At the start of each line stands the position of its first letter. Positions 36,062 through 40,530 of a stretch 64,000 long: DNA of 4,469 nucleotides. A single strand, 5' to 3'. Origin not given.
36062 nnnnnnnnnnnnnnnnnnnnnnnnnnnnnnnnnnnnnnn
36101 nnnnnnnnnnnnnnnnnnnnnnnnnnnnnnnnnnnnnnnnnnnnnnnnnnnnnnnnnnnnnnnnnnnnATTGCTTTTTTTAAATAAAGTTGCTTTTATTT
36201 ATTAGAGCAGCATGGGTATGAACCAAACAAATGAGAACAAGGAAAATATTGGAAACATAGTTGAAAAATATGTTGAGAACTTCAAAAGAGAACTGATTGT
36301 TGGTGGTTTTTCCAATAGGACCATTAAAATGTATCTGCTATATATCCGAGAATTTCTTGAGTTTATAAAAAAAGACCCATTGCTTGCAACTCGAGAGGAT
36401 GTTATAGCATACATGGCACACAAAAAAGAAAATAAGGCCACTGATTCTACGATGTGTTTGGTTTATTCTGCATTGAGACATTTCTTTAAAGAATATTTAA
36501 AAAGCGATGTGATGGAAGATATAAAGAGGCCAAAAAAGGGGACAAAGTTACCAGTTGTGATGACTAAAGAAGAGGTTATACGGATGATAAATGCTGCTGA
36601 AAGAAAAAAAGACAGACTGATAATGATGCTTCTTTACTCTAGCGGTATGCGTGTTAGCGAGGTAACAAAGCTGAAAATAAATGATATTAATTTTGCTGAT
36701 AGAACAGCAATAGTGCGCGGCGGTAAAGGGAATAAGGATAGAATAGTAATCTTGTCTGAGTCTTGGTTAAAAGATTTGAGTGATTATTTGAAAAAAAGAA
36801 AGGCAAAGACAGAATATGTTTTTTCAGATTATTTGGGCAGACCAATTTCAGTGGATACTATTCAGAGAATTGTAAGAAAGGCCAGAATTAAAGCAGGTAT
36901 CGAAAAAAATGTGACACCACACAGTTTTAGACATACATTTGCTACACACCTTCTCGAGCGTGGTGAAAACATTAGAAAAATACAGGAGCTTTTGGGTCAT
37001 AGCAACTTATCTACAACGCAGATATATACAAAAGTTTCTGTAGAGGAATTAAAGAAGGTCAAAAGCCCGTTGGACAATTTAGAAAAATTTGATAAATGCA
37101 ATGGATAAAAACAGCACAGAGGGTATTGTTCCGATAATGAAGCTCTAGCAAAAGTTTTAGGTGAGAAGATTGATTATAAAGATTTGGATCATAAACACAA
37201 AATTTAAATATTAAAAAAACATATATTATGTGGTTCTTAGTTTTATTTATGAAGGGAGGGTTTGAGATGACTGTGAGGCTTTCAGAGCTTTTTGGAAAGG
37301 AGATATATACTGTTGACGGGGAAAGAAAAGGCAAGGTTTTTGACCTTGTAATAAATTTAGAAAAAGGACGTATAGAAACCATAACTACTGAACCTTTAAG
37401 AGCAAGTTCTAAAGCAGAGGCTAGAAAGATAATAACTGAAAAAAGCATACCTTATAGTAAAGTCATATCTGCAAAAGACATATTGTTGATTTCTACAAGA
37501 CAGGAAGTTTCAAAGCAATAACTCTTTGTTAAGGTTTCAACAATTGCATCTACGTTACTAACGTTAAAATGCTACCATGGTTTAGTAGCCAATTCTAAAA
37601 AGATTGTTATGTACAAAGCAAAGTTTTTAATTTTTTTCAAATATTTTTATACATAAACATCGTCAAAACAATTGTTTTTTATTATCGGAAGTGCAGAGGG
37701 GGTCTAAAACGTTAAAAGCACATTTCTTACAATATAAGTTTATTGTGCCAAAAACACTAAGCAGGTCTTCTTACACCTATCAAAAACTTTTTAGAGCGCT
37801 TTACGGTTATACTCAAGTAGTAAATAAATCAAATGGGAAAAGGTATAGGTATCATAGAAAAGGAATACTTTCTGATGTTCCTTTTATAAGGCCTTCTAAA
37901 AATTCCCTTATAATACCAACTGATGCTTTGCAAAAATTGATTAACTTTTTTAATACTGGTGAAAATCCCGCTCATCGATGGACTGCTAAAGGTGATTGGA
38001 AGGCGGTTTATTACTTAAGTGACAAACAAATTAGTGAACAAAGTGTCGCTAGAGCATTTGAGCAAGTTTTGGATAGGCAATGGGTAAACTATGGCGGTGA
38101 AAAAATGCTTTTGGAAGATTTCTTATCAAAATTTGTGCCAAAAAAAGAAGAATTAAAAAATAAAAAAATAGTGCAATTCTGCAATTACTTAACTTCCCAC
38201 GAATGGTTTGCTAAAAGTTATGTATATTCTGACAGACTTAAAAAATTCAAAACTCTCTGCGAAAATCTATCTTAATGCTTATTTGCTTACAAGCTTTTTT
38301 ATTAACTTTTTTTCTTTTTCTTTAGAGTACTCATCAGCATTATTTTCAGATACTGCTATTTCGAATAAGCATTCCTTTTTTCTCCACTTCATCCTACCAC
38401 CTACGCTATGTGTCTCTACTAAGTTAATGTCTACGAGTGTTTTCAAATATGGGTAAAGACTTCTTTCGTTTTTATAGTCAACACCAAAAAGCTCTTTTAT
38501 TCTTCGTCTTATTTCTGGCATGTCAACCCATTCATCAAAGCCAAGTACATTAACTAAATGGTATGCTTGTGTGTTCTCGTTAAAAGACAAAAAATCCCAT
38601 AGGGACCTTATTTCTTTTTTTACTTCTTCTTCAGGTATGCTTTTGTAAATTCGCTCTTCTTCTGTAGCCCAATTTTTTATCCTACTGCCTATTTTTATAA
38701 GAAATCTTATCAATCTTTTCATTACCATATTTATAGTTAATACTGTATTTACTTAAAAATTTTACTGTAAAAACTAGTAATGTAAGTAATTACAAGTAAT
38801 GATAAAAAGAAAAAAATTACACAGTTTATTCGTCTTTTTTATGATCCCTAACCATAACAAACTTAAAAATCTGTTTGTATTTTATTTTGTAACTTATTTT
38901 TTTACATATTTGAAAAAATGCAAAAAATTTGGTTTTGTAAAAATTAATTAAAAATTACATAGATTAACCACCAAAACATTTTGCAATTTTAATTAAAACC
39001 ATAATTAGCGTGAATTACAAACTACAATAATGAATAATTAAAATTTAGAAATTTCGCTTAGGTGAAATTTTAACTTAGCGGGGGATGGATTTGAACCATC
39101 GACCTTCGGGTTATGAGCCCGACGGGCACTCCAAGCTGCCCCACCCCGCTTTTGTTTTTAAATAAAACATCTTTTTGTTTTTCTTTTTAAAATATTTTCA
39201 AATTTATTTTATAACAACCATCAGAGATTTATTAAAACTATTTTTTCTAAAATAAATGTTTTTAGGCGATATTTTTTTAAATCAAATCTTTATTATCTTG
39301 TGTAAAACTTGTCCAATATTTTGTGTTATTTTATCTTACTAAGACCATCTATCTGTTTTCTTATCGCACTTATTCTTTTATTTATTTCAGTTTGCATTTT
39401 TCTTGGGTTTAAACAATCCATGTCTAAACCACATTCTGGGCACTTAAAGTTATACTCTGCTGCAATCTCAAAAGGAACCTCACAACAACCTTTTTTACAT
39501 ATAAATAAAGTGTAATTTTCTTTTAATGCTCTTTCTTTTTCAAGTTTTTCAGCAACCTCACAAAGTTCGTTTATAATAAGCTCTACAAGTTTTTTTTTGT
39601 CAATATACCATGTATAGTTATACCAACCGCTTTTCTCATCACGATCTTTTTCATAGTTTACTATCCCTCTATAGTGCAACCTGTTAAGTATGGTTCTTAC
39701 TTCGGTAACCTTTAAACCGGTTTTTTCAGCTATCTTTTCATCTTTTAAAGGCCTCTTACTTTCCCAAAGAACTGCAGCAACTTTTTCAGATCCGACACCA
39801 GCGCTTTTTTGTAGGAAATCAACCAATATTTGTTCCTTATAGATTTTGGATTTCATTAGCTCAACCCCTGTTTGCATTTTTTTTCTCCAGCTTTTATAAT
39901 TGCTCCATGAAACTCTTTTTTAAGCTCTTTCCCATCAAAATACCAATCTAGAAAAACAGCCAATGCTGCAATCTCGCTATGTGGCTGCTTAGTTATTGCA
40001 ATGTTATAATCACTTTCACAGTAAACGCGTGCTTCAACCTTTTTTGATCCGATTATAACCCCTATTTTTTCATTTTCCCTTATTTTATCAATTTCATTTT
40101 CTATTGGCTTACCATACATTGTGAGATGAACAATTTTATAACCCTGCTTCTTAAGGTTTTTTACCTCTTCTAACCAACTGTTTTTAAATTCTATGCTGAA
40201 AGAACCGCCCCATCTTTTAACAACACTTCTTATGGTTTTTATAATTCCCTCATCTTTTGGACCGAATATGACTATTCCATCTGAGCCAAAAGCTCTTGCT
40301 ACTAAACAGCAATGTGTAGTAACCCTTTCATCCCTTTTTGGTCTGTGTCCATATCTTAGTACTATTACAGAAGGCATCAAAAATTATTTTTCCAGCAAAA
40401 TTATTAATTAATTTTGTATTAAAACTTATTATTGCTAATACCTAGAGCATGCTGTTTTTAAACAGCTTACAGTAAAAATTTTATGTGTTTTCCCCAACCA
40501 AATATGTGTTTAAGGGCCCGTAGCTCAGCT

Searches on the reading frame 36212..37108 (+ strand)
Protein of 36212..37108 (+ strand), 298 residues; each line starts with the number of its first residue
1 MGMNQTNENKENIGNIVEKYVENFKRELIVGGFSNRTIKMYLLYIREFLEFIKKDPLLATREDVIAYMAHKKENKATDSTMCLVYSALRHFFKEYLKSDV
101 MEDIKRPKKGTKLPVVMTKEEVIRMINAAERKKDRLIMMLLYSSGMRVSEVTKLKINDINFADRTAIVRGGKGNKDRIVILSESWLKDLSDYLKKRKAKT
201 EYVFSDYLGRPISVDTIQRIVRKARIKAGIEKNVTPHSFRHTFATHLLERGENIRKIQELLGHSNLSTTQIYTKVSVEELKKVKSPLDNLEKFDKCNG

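Call 41: search_protein_families(library=pfam, proteins=[window:36212-37108:+], max_evalue=0.00001)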
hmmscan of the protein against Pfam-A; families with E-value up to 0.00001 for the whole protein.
window:36212-37108:+ (298 aa): 3 families
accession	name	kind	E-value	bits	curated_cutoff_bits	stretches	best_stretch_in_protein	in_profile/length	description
PF00589.27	Phage_integrase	-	1.3e-48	165.5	27.1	1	116-277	2-170/172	Phage integrase family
PF13495.12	Phage_int_SAM_4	-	9.1e-14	52.1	27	1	22-100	3-83/85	Phage integrase, N-terminal SAM-like domain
PF02899.23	Phage_int_SAM_1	-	3.3e-06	27.7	22.3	1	22-94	2-78/83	Phage integrase, N-terminal SAM-like domain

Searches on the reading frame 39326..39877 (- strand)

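Call 41: search_protein_families(library=pfam, proteins=[window:39326-39877:-], max_evalue=0.00001)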
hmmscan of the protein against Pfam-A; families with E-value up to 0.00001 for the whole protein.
window:39326-39877:- (183 aa): 1 family
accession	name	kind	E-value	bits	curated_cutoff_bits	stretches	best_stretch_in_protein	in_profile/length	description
PF02002.24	TFIIE_alpha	-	2.4e-17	63.1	22.9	1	32-121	17-105/105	TFIIE alpha subunit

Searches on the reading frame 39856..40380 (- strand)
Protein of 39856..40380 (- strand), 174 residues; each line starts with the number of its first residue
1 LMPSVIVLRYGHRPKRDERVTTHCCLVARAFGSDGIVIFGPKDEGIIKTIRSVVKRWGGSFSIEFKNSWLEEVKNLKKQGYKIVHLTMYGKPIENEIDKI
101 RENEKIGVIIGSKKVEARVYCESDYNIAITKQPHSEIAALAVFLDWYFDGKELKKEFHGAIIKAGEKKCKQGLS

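Call 41: search_protein_families(library=pfam, proteins=[window:39856-40380:-], max_evalue=0.00001)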
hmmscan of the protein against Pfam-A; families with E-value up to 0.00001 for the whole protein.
window:39856-40380:- (174 aa): 1 family
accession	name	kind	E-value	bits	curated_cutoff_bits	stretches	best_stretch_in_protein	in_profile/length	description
PF01994.21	Trm56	-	5.8e-41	139.6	25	1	57-164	1-109/119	tRNA ribose 2'-O-methyltransferase, aTrm56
